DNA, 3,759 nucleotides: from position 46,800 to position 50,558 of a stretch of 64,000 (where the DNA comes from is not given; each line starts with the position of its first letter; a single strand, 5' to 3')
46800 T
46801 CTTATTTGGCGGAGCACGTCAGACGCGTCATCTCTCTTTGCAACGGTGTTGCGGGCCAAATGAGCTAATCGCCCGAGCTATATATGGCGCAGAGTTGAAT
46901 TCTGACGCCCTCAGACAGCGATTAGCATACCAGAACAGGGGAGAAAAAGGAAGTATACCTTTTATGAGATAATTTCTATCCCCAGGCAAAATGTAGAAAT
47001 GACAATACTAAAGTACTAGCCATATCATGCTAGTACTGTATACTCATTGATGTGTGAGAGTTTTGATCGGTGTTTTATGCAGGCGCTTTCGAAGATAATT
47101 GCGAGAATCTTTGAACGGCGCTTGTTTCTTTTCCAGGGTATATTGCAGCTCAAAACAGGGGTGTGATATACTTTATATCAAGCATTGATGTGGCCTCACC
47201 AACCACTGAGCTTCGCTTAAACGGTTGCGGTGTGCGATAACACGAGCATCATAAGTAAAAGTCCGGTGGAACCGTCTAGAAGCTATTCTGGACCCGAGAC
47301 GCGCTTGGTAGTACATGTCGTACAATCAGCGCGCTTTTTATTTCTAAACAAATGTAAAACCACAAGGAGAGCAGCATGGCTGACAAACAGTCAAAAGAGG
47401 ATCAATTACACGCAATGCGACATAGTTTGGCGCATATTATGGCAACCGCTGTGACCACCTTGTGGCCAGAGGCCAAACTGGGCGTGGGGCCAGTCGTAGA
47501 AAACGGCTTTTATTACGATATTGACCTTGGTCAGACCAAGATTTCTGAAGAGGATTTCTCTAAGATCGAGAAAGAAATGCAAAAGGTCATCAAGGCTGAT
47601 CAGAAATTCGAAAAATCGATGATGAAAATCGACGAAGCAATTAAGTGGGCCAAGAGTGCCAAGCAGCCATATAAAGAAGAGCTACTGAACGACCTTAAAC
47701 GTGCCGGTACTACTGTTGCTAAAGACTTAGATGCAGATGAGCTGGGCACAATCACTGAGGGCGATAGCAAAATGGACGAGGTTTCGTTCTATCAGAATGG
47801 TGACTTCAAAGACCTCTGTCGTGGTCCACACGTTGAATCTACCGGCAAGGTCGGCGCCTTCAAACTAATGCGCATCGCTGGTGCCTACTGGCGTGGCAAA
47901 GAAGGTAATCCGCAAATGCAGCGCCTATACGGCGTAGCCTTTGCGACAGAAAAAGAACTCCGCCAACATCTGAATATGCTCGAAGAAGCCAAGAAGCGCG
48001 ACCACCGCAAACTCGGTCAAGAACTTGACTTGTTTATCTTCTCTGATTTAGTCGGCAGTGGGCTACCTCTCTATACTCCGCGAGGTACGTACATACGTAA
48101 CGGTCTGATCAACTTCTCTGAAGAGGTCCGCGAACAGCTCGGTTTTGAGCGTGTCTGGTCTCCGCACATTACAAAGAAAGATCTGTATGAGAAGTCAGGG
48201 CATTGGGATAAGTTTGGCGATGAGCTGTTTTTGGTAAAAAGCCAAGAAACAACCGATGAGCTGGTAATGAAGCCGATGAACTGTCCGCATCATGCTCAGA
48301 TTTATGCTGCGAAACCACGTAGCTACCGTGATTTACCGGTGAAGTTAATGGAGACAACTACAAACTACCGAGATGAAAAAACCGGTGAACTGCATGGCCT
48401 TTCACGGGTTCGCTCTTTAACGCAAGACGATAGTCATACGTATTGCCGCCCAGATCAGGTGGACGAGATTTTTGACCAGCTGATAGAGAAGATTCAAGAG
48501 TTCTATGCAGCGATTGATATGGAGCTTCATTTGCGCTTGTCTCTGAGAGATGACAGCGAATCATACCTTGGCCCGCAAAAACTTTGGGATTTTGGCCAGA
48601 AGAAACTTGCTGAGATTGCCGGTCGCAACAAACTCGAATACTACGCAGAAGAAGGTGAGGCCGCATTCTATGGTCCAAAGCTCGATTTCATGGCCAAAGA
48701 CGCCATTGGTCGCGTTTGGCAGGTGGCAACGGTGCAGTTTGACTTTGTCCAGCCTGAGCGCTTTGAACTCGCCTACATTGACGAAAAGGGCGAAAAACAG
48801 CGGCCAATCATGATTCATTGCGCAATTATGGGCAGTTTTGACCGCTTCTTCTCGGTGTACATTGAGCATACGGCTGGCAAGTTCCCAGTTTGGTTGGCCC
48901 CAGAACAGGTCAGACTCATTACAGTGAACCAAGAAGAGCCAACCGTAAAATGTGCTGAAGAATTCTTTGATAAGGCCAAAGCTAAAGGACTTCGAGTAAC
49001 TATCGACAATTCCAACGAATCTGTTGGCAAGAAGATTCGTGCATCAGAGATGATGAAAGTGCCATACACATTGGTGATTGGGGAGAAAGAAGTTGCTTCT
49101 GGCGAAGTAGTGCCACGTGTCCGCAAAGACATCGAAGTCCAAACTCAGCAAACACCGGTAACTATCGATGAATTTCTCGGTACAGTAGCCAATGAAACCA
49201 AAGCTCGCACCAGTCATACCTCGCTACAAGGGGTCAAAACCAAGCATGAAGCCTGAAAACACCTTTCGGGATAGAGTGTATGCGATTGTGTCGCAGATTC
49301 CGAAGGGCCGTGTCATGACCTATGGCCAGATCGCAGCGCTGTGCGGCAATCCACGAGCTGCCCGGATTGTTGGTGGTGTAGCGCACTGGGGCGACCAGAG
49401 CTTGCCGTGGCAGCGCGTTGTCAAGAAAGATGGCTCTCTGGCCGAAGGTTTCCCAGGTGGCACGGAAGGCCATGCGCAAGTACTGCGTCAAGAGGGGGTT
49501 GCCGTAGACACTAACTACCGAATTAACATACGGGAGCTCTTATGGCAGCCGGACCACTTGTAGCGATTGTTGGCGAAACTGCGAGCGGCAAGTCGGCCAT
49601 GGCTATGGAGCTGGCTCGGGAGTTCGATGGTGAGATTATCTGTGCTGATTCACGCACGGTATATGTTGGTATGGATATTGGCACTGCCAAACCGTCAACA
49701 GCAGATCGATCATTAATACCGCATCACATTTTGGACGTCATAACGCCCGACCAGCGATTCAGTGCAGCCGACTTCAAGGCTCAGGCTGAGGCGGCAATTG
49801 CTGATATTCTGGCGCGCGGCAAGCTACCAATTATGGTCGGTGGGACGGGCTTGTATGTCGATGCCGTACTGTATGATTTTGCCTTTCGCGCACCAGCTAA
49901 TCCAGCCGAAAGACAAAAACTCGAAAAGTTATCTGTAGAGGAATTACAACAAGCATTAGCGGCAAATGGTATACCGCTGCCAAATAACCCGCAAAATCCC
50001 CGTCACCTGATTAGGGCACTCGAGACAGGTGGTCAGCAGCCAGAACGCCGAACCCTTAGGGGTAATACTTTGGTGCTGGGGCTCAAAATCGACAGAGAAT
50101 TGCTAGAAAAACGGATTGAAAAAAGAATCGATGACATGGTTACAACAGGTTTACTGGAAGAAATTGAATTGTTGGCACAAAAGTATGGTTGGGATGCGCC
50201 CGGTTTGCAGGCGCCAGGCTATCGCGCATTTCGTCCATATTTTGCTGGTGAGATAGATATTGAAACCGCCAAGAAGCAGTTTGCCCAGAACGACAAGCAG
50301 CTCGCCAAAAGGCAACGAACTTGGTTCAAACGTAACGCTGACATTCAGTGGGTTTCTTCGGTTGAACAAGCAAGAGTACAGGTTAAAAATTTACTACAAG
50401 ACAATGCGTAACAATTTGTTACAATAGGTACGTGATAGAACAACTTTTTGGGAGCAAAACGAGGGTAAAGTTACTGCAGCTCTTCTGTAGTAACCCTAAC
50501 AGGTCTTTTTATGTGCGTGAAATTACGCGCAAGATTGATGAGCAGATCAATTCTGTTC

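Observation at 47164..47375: T-box-like riboswitch upstream of thrS with a discriminator-matched UGGA bulge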

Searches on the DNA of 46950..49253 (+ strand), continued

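Call 53: search_rna_families(sources=[L113, L160, L141, L098, L089, L117, L140, L111, L136, L085, L137, L054, L022], threshold=evalue, max_evalue=1)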
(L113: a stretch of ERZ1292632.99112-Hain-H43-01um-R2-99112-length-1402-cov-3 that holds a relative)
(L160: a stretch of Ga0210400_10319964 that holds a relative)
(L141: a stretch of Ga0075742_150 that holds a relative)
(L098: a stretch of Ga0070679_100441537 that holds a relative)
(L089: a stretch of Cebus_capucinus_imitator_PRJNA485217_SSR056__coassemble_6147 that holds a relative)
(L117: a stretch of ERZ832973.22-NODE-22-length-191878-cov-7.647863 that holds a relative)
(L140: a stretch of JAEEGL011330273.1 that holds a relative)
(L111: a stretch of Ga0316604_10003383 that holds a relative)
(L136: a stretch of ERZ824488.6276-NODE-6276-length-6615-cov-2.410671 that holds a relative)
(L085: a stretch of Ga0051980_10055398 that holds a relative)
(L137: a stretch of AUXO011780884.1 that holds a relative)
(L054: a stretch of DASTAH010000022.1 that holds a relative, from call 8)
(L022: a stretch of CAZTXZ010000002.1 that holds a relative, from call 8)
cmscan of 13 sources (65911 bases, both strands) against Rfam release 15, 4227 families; matches with E-value up to 1: 14.
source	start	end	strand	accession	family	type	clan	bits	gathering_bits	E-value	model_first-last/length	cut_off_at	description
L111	6184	6432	+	RF00230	T-box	Cis-reg; leader;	-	87.9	93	1e-17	1-219/219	no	T-box leader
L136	284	469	-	RF00230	T-box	Cis-reg; leader;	-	82.7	93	2.2e-16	1-219/219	no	T-box leader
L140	637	816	+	RF00230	T-box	Cis-reg; leader;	-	78.8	93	2.2e-15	1-219/219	no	T-box leader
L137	5077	5243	+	RF00230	T-box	Cis-reg; leader;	-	74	93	4e-14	1-219/219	no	T-box leader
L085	598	669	-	RF00005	tRNA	Gene; tRNA;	CL00001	72.2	29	7.8e-14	1-71/71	no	tRNA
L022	2474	2547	+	RF00005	tRNA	Gene; tRNA;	CL00001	68.9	29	6.4e-13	1-71/71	no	tRNA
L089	1210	1386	+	RF00230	T-box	Cis-reg; leader;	-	68.3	93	1.2e-12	1-219/219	no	T-box leader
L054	2318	2391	+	RF00005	tRNA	Gene; tRNA;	CL00001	65.5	29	5.4e-12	1-71/71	no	tRNA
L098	149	299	-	RF00230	T-box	Cis-reg; leader;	-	52.5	93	1.4e-08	1-219/219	no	T-box leader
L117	7920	8096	+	RF00230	T-box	Cis-reg; leader;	-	50.2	93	5.1e-08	1-219/219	no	T-box leader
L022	2512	2690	-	RF02194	HPnc0260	Gene; antisense;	-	40.4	59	0.58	1-156/156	no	Bacterial antisense RNA HPnc0260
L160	739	800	+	RF03664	MIR6288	Gene; miRNA;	-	29.6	74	0.088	1-92/92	no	MIR6288 microRNA precursor family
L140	97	187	+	RF02144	rsmX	Gene;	CL00106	26.2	56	0.77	1-114/114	no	rsmX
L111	7408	7448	-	RF01985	ZEB2_AS1_2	Gene; lncRNA;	-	21.7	70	0.97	1-61/61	no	ZEB2 antisense RNA 1 conserved region 2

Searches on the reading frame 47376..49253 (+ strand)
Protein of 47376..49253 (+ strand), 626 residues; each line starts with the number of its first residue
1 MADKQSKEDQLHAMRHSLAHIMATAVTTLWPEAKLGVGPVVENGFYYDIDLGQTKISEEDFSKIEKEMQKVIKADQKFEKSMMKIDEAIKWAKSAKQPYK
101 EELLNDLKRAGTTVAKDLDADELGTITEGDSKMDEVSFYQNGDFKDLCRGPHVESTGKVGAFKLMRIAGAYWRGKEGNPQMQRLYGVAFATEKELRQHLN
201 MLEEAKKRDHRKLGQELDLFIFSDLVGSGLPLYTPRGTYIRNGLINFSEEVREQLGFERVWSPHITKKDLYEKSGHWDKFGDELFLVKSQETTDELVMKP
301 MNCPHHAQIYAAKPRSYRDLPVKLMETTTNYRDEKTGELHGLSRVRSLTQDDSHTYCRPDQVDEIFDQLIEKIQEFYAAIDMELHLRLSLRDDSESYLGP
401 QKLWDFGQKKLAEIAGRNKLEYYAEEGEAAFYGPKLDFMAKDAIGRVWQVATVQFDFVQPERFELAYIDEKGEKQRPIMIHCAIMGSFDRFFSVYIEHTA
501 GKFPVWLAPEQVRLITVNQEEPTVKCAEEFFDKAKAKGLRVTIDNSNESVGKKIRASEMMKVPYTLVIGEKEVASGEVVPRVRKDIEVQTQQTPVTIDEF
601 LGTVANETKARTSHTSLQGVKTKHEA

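Call 8: find_related_loci(query=window:47376-49253:+, collection=genome_contigs, flank=3000)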
Query window:47376-49253:+ (626 aa) in genome_contigs; peptide patterns used: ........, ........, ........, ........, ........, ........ (x = any residue, [..] = any of these).
599 stretches matched a pattern (row limit reached: there are more); 529 encode a relative of the query (tblastn E <= 1e-3); the best 80 are kept; 80 distinct loci.
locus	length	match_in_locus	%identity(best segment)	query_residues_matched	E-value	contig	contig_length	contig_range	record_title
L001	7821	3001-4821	78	11-617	0e+0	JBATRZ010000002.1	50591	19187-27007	MAG: Candidatus Saccharimonadales bacterium isolate MFD10470_ilm_asm_bin33 k127_61244, whole genome shotgun sequence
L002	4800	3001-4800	79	1-601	0e+0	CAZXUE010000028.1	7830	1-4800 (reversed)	MAG TPA_asm: uncultured Candidatus Saccharibacteria bacterium isolate SRP285395_co1_531 genome assembly, contig: NODE_16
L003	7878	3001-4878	96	1-626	0e+0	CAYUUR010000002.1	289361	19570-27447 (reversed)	MAG TPA_asm: uncultured Candidatus Saccharibacteria bacterium isolate SRP342105_co1_352 genome assembly, contig: NODE_30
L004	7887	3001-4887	76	1-626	0e+0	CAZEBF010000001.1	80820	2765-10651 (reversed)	MAG TPA_asm: uncultured Candidatus Saccharibacteria bacterium isolate SRP286056_co1_136 genome assembly, contig: NODE_24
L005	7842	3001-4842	71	1-617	0e+0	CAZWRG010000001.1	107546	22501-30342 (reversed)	MAG TPA_asm: uncultured Candidatus Saccharibacteria bacterium isolate SRP144015_co1_33 genome assembly, contig: NODE_95_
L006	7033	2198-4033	70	7-617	0e+0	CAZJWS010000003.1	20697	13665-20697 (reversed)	MAG TPA_asm: uncultured Candidatus Saccharibacteria bacterium isolate SRP344714_co1_384 genome assembly, contig: NODE_48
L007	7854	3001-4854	69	1-617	0e+0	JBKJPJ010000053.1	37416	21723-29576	MAG: Candidatus Saccharimonadales bacterium isolate ant_bin.454 k117_5888496, whole genome shotgun sequence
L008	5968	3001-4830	69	8-617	0e+0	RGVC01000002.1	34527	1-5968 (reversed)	MAG: bacterium isolate WB9_2_340 contig_100_1, whole genome shotgun sequence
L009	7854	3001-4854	69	1-617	0e+0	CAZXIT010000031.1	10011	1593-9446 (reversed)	MAG TPA_asm: uncultured Candidatus Saccharibacteria bacterium isolate SRP200132_co1_116 genome assembly, contig: NODE_11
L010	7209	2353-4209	69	6-624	0e+0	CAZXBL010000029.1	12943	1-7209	MAG TPA_asm: uncultured Candidatus Saccharibacteria bacterium isolate binchicken_co174_40 genome assembly, contig: NODE_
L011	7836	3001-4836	68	8-619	0e+0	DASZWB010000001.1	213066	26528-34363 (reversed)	MAG TPA_asm: Candidatus Saccharimonadales bacterium isolate SMAG_U6146 k141_403142, whole genome shotgun sequence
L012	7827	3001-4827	68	9-617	0e+0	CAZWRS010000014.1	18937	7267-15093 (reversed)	MAG TPA_asm: uncultured Candidatus Saccharibacteria bacterium isolate SRP144015_co1_75 genome assembly, contig: NODE_145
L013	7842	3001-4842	67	1-617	0e+0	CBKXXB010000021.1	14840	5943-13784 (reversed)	MAG TPA_asm: uncultured bacterium isolate SRR29175778_binner123_Refined_11 genome assembly, contig: ERZ27337285.321, who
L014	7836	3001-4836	67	6-617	0e+0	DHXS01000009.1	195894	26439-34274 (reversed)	MAG TPA_asm: Candidatus Saccharibacteria bacterium UBA5150 UBA5150_contig_2840, whole genome shotgun sequence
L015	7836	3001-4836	67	7-617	0e+0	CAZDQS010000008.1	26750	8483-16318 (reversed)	MAG TPA_asm: uncultured Candidatus Saccharibacteria bacterium isolate SRP144015_co1_47 genome assembly, contig: NODE_920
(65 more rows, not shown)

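Call 45: search_protein_families(library=pfam, proteins=[window:47376-49253:+])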
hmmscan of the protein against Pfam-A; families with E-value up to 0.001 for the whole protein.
window:47376-49253:+ (626 aa): 3 families
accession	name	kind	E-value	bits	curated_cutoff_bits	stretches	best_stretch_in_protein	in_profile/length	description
PF00587.30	tRNA-synt_2b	-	3.4e-43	148.2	29.3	1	286-498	2-178/179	tRNA synthetase class II core domain (G, H, P, S and T)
PF03129.25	HGTP_anticodon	-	1.3e-15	57.7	21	1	511-605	1-92/94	Anticodon binding domain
PF07973.19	tRNA_SAD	-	7.2e-15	55.1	24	1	136-185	1-44/44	Threonyl and Alanyl tRNA synthetase second additional domain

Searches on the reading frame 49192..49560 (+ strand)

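Call 50: search_protein_families(library=pfam, proteins=[window:49192-49560:+])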
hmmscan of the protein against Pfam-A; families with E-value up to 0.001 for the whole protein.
window:49192-49560:+ (123 aa): 1 family
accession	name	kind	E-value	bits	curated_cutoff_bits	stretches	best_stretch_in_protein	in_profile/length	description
PF01035.26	DNA_binding_1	-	5.3e-22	77.9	27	1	25-103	2-81/81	6-O-methylguanine DNA methyltransferase, DNA binding domain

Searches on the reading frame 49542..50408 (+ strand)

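Call 50: search_protein_families(library=pfam, proteins=[window:49542-50408:+])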
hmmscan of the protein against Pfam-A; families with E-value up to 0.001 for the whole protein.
window:49542-50408:+ (289 aa): 1 family
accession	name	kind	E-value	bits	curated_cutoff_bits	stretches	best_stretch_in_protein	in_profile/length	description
PF01715.23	IPPT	-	4.1e-62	210.5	23.6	1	40-264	2-242/243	IPP transferase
